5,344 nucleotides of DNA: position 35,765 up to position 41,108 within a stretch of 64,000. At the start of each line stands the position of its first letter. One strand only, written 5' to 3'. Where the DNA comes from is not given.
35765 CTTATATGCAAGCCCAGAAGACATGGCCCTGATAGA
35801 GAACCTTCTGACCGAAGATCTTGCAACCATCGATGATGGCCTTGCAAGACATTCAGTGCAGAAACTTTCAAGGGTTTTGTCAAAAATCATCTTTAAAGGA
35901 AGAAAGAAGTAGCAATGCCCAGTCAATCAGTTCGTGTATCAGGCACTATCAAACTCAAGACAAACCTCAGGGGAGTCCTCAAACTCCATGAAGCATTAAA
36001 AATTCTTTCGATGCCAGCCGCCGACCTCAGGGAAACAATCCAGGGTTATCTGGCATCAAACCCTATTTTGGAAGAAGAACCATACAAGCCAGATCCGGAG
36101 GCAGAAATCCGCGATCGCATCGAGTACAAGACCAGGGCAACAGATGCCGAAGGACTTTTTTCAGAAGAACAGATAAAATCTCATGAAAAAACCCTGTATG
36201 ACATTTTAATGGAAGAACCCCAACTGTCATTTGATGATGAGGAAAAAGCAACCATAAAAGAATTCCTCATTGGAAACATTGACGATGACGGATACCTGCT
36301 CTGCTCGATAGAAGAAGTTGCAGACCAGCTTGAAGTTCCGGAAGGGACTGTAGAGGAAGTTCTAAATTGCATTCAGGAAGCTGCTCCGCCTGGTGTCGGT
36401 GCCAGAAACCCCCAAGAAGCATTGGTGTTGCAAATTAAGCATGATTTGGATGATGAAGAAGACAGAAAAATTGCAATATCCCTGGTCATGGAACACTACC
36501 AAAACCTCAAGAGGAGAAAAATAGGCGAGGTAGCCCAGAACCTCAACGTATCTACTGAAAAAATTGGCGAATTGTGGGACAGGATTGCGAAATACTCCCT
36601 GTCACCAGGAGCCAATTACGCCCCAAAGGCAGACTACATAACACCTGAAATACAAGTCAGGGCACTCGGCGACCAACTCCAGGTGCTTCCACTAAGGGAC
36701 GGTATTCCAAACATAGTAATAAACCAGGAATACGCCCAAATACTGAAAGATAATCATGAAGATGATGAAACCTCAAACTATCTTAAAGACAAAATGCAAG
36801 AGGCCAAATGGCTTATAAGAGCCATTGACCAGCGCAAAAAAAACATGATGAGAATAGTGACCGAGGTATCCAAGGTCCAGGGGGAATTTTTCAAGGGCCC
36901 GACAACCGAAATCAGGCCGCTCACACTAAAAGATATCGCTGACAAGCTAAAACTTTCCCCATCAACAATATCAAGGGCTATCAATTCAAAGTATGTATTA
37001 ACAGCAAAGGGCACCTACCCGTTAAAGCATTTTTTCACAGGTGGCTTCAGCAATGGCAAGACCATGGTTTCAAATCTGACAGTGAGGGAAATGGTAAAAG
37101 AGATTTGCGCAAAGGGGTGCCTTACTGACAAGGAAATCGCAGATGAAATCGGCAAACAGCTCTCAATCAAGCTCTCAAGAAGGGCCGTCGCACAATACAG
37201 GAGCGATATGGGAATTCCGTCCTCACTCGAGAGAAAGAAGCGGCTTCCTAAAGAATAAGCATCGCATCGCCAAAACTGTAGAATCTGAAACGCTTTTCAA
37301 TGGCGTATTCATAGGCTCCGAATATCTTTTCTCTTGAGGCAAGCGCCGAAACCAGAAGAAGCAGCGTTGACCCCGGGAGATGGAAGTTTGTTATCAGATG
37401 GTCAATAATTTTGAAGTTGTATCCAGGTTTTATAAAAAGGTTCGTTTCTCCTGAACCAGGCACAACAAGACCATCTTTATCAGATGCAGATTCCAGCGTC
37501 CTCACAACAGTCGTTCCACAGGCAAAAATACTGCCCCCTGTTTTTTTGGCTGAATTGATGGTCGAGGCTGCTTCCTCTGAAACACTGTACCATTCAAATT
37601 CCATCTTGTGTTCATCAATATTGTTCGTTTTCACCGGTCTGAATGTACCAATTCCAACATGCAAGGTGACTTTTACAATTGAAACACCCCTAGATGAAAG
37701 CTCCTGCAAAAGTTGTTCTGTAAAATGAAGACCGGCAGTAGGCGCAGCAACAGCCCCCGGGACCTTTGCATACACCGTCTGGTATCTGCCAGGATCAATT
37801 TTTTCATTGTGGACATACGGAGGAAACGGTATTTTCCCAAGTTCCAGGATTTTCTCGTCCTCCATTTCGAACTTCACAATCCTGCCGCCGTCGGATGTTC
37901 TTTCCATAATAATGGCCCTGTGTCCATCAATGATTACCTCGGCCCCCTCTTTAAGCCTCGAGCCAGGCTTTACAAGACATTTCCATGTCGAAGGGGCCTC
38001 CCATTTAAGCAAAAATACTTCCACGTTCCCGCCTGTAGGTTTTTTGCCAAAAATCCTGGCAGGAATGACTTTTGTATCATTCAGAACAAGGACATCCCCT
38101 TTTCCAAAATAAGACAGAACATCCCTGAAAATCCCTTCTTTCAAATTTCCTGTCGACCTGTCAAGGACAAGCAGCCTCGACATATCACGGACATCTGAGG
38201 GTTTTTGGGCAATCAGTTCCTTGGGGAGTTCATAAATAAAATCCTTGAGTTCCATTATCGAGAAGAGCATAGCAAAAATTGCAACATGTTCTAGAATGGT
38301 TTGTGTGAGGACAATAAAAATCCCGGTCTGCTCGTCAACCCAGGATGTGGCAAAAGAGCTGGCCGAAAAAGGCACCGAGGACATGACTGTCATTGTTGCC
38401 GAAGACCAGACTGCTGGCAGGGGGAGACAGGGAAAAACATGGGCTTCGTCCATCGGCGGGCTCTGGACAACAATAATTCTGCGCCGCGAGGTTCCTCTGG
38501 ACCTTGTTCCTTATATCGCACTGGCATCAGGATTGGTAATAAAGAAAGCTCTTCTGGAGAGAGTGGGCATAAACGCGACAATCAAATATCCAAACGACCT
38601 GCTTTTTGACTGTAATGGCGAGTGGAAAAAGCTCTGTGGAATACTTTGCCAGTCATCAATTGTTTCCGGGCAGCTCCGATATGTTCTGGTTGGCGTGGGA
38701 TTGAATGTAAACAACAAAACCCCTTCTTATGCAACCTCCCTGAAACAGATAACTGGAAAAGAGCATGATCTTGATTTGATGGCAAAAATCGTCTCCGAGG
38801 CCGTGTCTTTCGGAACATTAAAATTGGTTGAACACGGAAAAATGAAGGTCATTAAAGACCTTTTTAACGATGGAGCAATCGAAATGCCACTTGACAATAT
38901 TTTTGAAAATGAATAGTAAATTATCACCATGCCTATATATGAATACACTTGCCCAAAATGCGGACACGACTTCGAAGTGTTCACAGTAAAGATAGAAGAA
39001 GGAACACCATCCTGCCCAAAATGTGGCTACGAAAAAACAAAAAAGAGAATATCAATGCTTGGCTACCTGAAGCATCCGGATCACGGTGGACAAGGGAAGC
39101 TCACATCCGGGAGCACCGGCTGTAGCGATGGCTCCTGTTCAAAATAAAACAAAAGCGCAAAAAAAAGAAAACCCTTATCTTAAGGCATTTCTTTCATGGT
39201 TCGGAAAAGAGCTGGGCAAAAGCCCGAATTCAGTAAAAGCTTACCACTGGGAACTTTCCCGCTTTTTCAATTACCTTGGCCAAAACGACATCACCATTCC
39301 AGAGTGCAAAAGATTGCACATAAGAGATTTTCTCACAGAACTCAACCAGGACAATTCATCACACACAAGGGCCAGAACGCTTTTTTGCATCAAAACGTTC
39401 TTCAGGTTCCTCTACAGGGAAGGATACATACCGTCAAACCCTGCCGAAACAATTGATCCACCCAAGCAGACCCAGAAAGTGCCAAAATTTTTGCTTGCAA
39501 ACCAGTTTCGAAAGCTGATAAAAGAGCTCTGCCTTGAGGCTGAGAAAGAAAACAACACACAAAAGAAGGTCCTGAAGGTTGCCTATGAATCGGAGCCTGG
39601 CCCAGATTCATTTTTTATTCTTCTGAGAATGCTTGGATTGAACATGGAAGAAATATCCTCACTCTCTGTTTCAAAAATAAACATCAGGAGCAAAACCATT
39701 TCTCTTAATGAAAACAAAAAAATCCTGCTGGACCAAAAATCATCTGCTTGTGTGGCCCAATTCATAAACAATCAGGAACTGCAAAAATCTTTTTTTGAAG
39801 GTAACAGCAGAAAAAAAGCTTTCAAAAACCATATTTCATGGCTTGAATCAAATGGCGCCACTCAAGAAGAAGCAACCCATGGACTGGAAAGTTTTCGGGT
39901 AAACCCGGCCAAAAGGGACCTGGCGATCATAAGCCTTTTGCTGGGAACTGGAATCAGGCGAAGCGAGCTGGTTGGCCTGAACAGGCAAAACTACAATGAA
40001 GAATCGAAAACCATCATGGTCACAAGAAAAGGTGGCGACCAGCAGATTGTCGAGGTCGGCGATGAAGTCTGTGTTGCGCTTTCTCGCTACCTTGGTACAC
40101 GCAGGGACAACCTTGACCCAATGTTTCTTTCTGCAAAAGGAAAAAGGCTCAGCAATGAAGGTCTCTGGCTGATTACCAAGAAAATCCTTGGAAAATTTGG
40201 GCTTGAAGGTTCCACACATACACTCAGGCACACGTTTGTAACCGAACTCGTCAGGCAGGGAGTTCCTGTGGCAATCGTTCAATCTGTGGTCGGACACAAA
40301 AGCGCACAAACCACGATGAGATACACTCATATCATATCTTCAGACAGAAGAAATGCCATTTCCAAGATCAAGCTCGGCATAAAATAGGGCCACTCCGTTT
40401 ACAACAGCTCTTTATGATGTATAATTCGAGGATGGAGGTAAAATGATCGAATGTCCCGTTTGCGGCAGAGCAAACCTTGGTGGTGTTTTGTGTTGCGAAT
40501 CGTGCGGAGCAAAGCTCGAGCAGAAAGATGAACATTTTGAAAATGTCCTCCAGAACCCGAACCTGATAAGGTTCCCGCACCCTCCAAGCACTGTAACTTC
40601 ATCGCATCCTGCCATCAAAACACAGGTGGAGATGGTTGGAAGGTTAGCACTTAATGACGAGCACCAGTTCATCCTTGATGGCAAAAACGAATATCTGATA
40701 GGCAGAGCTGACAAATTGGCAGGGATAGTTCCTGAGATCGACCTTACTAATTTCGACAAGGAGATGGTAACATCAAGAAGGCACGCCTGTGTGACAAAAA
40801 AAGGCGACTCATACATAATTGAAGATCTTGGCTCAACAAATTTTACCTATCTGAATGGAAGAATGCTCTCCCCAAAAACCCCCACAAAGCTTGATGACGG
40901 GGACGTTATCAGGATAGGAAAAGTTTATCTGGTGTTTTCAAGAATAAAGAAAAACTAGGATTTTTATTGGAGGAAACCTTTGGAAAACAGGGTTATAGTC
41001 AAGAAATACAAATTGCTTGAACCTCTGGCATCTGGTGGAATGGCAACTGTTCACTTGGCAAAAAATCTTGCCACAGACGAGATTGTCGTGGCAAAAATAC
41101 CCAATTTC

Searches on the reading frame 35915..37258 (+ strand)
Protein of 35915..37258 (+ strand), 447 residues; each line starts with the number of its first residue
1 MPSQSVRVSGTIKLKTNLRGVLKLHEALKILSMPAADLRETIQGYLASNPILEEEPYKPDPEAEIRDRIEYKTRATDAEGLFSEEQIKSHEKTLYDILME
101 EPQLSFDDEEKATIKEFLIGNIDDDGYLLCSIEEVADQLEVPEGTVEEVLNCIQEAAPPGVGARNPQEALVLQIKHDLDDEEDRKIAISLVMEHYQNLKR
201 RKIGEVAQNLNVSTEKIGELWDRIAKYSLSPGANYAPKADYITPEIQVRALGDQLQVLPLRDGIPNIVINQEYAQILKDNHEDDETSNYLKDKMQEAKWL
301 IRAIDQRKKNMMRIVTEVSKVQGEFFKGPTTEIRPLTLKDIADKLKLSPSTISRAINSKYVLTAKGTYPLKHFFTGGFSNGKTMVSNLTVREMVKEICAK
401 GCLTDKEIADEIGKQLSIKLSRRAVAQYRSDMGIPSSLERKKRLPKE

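Call 74: search_protein_families(library=pfam, proteins=[window:35915-37258:+], max_evalue=0.0001)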
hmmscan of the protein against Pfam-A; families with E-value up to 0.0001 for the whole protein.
window:35915-37258:+ (447 aa): 6 families
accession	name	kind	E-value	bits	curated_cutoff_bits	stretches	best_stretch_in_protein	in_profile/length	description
PF04552.19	Sigma54_DBD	-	2.2e-44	151.5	22.8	1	288-442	2-160/160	Sigma-54, DNA binding domain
PF04963.19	Sigma54_CBD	-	2.5e-42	145.2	22.9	1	85-273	3-185/185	Sigma-54 factor, core binding domain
PF00309.25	Sigma54_AID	-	1.3e-06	28.6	23.8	1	23-54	15-46/46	Sigma-54 factor, Activator interacting domain (AID)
PF04545.22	Sigma70_r4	-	2.5e-06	27.3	24.1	0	334-355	19-40/50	Sigma-70, region 4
PF13412.12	HTH_24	-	2.9e-06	27.2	21.9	0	336-357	18-39/48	Winged helix-turn-helix DNA-binding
PF01022.26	HTH_5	-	9e-05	22.7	22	0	334-354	14-34/47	Bacterial regulatory protein, arsR family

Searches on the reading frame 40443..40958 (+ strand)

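Call 74: search_protein_families(library=pfam, proteins=[window:40443-40958:+], max_evalue=0.0001)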
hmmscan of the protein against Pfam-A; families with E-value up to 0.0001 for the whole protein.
window:40443-40958:+ (171 aa): 2 families
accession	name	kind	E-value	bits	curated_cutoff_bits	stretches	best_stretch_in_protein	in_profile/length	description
PF00498.31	FHA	-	4.5e-16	59.5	20.7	1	84-159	1-67/67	FHA domain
PF16697.10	Yop-YscD_cpl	-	6e-07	30.1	33.2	1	81-167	16-92/94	Inner membrane component of T3SS, cytoplasmic domain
